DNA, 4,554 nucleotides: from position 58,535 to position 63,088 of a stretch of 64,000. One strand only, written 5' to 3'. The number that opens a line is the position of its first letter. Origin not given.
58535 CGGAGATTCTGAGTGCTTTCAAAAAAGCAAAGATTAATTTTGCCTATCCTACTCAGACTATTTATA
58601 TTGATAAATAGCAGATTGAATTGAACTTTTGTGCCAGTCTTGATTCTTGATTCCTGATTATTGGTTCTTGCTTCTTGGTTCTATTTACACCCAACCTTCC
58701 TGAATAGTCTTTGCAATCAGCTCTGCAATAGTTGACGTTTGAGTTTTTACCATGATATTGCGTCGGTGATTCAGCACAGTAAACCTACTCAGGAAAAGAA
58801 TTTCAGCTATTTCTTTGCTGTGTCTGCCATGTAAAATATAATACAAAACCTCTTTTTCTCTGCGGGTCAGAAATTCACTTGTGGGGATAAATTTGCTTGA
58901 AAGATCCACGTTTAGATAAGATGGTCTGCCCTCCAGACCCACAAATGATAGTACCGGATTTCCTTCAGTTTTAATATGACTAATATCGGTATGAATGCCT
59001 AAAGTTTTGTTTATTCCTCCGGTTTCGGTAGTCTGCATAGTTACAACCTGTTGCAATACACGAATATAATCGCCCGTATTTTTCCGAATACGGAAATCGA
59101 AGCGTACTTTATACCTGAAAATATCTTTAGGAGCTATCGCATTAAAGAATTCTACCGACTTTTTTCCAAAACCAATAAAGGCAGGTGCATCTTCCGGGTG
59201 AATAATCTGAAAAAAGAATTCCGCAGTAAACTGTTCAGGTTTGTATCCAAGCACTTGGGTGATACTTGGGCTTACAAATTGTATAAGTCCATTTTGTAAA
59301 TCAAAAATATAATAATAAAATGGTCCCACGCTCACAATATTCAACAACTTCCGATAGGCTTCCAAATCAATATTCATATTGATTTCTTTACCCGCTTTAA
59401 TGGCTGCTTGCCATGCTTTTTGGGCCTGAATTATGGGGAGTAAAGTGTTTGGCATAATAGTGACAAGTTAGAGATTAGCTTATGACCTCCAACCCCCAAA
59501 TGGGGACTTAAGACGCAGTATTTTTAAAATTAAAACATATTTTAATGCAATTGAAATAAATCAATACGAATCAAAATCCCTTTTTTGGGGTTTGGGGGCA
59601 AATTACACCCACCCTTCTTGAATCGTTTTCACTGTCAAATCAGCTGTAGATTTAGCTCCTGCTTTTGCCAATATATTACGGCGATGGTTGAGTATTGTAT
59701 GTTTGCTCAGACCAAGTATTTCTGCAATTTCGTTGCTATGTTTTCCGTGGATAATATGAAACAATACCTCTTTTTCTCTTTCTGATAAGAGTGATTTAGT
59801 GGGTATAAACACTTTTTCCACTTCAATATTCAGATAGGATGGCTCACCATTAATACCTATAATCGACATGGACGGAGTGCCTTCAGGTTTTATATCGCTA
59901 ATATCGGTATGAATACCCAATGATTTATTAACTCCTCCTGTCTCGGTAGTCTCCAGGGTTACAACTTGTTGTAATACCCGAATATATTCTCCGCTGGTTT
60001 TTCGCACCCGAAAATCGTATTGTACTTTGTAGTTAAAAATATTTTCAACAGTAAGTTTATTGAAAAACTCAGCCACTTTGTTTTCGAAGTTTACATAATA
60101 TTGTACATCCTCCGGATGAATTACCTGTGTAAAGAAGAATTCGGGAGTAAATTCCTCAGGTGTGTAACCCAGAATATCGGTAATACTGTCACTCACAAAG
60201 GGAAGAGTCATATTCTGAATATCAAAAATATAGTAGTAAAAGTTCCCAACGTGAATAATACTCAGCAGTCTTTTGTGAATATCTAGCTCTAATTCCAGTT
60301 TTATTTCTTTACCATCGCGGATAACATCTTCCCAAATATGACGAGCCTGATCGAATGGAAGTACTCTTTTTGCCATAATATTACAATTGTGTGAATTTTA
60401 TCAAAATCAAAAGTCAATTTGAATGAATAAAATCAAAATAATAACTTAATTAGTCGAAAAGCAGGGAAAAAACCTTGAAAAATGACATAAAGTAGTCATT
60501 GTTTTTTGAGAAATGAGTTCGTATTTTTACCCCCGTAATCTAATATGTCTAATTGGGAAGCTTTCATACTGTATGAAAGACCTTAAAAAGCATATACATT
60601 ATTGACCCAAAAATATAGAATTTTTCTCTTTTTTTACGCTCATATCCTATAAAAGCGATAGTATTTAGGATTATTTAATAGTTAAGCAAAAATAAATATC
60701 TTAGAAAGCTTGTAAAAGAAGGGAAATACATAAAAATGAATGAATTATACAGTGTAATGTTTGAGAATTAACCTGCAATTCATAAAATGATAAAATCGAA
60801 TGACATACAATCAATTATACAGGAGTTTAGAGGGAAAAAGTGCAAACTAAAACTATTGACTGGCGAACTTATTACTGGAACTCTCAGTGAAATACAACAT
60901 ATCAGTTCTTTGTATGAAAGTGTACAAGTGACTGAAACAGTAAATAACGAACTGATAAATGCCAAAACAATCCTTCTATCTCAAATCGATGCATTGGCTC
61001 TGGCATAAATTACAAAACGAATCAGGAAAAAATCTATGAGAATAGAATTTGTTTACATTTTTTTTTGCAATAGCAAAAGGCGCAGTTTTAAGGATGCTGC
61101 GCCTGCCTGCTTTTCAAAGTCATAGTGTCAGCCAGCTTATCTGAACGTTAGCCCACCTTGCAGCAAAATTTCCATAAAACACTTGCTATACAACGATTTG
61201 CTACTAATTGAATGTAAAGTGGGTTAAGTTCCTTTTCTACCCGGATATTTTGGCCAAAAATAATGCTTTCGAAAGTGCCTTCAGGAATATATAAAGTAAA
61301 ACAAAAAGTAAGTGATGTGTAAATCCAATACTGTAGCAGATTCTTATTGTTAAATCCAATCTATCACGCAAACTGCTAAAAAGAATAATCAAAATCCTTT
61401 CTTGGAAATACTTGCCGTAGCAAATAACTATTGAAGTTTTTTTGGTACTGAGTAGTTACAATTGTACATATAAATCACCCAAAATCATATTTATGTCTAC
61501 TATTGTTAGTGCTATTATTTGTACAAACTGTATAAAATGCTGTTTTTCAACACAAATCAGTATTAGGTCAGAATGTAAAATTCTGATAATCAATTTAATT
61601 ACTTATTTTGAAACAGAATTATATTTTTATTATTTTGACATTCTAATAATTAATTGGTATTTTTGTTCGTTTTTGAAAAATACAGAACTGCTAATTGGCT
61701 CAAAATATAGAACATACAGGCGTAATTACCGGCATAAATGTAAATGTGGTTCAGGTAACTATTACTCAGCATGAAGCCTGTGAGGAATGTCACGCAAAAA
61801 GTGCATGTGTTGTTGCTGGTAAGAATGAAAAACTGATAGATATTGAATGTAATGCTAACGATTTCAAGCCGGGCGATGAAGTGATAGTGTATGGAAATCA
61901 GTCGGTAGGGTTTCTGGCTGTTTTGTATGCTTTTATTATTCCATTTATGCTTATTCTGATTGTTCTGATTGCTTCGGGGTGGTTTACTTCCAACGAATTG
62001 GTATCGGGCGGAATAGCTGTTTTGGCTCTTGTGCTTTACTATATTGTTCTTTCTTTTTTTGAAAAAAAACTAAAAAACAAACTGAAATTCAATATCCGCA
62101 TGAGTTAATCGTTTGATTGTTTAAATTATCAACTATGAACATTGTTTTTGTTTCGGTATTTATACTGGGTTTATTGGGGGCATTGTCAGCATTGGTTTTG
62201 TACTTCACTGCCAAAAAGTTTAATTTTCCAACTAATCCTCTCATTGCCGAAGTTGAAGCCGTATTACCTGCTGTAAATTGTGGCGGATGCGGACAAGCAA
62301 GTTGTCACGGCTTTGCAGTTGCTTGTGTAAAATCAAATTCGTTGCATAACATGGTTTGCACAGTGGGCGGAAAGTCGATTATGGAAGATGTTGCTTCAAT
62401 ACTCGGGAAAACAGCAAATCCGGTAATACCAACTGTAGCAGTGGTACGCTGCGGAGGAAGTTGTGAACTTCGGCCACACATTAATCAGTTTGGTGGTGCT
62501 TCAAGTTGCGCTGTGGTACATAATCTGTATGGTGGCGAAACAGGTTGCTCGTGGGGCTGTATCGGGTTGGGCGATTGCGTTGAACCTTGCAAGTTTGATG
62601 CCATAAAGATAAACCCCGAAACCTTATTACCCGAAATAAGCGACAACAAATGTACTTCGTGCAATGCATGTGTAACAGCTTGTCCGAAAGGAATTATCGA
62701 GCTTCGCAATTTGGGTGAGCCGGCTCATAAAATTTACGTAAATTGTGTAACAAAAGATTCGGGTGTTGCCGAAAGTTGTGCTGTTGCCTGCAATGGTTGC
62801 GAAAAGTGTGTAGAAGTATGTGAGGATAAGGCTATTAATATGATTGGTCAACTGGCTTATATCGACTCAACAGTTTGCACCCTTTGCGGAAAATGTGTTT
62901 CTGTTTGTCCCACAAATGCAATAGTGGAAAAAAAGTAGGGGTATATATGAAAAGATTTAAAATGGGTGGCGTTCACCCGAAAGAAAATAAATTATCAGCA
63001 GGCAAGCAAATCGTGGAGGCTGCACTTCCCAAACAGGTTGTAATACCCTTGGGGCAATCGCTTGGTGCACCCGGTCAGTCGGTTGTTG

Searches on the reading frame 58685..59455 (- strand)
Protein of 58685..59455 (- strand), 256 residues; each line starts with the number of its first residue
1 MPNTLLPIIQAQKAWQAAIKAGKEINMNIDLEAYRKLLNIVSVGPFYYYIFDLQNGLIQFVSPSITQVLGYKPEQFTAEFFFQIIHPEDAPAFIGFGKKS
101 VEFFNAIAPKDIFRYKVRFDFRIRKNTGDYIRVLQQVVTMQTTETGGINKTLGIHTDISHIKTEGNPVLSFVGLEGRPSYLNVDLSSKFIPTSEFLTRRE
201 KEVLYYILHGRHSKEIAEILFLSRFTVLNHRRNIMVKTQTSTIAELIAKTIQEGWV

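Call 79: search_protein_families(library=pfam, proteins=[window:58685-59455:-], max_evalue=0.001)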
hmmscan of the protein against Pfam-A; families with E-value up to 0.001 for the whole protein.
window:58685-59455:- (256 aa): 3 families
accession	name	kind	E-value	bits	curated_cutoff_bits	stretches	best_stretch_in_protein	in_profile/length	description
PF00196.25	GerE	-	5.7e-14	51.9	23.5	1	196-247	3-54/57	Bacterial regulatory proteins, luxR family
PF08447.18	PAS_3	-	2.3e-08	34.6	25.6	1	60-154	3-88/89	PAS fold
PF13426.13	PAS_9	-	0.00027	21.6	27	1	50-159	5-102/103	PAS domain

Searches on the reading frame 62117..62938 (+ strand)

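Call 79: search_protein_families(library=pfam, proteins=[window:62117-62938:+], max_evalue=0.001)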
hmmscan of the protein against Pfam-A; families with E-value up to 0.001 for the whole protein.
window:62117-62938:+ (273 aa): 11 families
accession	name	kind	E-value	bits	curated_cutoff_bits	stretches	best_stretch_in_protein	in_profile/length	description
PF00037.32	Fer4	-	5e-17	61.4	21.1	2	248-269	2-23/24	4Fe-4S binding domain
PF12838.12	Fer4_7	-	4e-15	56.4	27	3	225-268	2-52/52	4Fe-4S dicluster domain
PF13187.11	Fer4_9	-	2.3e-14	53.6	27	3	224-269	1-52/52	4Fe-4S dicluster domain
PF14697.11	Fer4_21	-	7.8e-12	45.6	35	2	148-195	8-58/59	4Fe-4S dicluster domain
PF12837.12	Fer4_6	-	3.1e-11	43.1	25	2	247-269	2-24/24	4Fe-4S binding domain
PF13237.11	Fer4_10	-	3e-09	37.1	25.5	3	224-265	8-53/53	4Fe-4S dicluster domain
PF12797.12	Fer4_2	-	4.7e-07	29.8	24.5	2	248-266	4-22/22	4Fe-4S binding domain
PF04060.18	FeS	-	1.5e-06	28.2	23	1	50-73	1-24/33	Putative Fe-S cluster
PF13484.11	Fer4_16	-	1.8e-06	29.1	30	2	178-235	1-63/66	4Fe-4S double cluster binding domain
PF25160.1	LdpA_Fe-S-bd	-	4.4e-06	26.8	27.6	0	228-271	5-45/49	LdpA Fe-S cluster-binding domain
PF12800.12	Fer4_4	-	0.00042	20.9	24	0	177-192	2-17/17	4Fe-4S binding domain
